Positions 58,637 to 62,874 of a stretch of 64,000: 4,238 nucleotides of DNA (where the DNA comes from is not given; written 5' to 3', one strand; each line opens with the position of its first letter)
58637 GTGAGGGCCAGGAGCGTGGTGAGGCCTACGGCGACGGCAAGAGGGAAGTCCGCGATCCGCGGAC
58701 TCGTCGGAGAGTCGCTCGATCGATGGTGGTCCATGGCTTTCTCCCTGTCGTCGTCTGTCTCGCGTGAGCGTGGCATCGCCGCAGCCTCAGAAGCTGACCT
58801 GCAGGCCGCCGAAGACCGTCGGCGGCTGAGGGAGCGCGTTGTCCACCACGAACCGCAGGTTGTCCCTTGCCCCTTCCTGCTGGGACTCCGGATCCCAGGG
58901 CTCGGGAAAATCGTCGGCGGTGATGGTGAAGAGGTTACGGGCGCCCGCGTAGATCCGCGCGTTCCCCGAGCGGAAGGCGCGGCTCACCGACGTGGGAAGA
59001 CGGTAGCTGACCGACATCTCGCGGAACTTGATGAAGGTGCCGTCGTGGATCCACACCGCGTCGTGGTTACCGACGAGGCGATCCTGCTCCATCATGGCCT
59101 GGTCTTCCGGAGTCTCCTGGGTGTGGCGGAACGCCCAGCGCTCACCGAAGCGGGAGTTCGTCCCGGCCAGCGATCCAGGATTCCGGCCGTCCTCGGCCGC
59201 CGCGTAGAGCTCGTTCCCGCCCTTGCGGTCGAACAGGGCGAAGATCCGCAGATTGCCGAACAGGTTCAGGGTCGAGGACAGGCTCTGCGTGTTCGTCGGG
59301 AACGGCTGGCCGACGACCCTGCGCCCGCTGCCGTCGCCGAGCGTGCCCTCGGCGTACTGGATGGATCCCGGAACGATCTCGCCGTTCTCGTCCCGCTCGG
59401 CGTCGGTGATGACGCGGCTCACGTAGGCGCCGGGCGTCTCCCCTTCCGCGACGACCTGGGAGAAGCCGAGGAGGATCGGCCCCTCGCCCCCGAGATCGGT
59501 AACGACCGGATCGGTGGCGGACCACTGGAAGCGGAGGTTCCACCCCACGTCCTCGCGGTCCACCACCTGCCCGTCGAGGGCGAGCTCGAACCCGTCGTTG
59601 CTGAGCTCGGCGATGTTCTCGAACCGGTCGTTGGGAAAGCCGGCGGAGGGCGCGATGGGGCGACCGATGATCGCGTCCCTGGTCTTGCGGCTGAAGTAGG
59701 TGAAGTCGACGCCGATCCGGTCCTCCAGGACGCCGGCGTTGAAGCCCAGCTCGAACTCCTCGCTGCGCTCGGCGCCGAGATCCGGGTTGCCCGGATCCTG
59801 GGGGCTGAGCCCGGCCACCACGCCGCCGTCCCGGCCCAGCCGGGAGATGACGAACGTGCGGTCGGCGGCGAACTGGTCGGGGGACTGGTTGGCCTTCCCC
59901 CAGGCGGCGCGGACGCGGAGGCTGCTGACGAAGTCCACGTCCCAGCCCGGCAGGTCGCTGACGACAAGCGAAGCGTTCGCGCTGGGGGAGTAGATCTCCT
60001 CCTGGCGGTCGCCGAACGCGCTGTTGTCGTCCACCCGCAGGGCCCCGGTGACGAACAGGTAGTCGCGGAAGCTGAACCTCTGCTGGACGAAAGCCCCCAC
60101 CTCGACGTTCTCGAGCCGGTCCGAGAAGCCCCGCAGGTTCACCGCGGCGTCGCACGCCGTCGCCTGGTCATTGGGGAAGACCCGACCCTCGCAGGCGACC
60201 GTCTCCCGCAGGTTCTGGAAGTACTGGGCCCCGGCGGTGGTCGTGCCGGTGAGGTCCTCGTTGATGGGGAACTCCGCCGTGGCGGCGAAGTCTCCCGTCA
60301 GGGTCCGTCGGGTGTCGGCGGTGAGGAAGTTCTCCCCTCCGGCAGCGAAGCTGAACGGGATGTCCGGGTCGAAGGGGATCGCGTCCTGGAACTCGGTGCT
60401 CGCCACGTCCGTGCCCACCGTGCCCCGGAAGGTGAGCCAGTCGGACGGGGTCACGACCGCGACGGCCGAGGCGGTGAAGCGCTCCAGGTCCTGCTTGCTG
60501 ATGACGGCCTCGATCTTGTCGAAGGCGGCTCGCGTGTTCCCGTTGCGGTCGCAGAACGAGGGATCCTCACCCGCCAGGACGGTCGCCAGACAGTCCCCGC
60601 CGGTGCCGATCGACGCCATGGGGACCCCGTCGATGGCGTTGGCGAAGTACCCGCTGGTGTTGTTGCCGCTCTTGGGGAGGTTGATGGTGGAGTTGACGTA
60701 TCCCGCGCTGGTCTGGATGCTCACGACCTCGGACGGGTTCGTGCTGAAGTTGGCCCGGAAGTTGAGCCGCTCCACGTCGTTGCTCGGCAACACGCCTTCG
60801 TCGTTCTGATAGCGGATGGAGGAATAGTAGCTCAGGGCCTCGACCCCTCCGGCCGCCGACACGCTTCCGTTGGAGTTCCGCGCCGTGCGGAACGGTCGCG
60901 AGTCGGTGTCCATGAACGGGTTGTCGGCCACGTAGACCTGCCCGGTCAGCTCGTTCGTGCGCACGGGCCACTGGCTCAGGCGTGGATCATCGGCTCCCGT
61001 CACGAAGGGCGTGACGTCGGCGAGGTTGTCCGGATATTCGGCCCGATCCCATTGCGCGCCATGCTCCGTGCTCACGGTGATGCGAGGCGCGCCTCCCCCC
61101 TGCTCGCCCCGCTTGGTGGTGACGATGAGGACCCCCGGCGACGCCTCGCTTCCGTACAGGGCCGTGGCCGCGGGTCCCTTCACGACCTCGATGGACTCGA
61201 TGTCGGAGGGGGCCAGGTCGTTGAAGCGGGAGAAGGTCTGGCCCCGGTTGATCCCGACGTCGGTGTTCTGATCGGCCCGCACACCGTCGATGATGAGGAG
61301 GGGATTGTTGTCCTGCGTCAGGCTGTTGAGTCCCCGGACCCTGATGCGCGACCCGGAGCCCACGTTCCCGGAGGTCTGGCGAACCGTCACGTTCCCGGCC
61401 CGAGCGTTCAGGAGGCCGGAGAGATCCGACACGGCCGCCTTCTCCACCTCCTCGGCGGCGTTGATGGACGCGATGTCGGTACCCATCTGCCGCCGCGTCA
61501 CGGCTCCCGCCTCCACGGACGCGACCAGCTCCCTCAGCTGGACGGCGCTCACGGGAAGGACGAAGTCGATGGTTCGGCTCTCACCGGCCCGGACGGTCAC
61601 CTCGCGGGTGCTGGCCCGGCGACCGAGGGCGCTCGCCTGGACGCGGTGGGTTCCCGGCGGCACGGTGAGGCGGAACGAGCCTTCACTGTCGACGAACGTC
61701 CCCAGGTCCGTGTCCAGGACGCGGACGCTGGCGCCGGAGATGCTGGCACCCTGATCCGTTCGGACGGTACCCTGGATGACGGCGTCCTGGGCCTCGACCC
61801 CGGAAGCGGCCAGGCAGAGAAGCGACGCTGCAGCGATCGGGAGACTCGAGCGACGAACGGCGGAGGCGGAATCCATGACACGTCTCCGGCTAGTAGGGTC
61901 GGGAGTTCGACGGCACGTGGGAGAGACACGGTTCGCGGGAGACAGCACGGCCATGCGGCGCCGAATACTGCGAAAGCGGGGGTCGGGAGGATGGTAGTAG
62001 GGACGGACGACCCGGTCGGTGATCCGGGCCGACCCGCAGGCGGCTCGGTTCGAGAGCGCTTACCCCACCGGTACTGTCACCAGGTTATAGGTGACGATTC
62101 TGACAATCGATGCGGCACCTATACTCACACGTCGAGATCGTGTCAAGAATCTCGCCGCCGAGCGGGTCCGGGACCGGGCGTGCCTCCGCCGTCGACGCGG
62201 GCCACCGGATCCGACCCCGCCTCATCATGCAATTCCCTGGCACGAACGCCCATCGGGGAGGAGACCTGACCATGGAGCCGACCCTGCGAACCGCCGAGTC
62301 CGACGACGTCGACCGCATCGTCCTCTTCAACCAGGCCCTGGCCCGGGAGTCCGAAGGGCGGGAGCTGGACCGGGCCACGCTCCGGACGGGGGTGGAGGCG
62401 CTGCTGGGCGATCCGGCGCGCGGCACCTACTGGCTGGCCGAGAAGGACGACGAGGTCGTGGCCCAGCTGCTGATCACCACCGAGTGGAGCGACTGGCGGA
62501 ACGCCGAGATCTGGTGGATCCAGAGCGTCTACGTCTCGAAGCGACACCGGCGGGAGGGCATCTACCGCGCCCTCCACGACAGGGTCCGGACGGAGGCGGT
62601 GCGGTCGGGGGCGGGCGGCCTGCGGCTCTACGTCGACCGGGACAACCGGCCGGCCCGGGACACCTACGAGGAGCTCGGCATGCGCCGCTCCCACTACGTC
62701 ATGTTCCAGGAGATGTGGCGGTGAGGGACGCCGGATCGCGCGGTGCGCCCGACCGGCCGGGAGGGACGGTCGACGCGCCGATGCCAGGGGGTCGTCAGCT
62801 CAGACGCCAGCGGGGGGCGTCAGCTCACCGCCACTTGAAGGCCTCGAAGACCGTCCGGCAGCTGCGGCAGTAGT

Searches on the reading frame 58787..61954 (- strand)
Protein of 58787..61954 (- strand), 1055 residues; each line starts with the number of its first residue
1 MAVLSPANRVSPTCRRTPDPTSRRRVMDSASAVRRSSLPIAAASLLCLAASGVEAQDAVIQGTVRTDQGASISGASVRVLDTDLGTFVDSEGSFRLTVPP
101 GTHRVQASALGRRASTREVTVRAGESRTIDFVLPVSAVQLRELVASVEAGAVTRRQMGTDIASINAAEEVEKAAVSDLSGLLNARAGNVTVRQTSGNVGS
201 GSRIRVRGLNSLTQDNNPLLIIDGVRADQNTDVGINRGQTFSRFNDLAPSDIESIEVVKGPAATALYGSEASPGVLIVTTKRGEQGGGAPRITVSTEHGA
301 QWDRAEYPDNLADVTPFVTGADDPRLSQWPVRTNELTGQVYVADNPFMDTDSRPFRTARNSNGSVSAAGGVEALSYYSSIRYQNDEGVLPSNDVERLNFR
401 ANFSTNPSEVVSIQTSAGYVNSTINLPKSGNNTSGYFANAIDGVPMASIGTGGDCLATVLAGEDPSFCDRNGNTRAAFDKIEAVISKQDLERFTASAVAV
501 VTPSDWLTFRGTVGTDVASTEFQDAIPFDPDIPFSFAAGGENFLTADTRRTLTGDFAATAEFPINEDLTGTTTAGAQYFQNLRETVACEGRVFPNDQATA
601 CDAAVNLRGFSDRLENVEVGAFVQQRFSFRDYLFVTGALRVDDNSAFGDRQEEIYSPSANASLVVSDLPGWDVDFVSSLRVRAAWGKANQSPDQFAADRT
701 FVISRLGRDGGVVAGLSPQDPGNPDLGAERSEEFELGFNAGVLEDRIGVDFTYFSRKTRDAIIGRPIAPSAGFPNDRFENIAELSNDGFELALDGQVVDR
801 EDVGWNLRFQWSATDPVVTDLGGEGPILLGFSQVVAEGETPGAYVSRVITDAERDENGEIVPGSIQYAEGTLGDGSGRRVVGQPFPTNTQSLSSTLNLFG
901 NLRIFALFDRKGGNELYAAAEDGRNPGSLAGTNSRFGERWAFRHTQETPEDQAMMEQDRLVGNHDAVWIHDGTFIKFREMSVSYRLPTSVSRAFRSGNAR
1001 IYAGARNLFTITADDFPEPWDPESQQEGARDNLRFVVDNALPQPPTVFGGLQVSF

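Call 21: search_protein_families(library=pfam, proteins=[window:58787-61954:-], max_evalue=0.001)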
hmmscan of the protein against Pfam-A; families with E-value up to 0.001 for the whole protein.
window:58787-61954:- (1055 aa): 5 families
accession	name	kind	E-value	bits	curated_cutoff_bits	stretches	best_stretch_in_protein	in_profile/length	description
PF00593.30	TonB_dep_Rec_b-barrel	-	2.8e-21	77.3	27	1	493-814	102-346/436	TonB dependent receptor-like, beta-barrel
PF13620.12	CarboxypepD_reg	-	9.2e-17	61.6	32.3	1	60-133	2-81/82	Carboxypeptidase regulatory-like domain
PF07715.20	Plug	-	8.4e-16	58.8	23.9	1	166-275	13-107/107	TonB-dependent Receptor Plug Domain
PF13715.12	CarbopepD_reg_2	-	3.8e-12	46.5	32.2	1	60-144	1-87/88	CarboxypepD_reg-like domain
PF07210.18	DUF1416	-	2.4e-05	24.6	23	1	53-124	14-86/97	Protein of unknown function (DUF1416)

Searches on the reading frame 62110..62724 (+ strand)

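Call 21: search_protein_families(library=pfam, proteins=[window:62110-62724:+], max_evalue=0.001)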
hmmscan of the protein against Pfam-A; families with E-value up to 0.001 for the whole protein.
window:62110-62724:+ (204 aa): 3 families
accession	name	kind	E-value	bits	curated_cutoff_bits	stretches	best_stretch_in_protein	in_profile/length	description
PF00583.31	Acetyltransf_1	-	9.4e-14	52.1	20.7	1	95-191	24-116/116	Acetyltransferase (GNAT) family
PF13508.13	Acetyltransf_7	-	2.6e-08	34.6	27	1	104-190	2-81/84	Acetyltransferase (GNAT) domain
PF13673.13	Acetyltransf_10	-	4.6e-05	23.8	23.6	1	136-194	53-110/128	Acetyltransferase (GNAT) domain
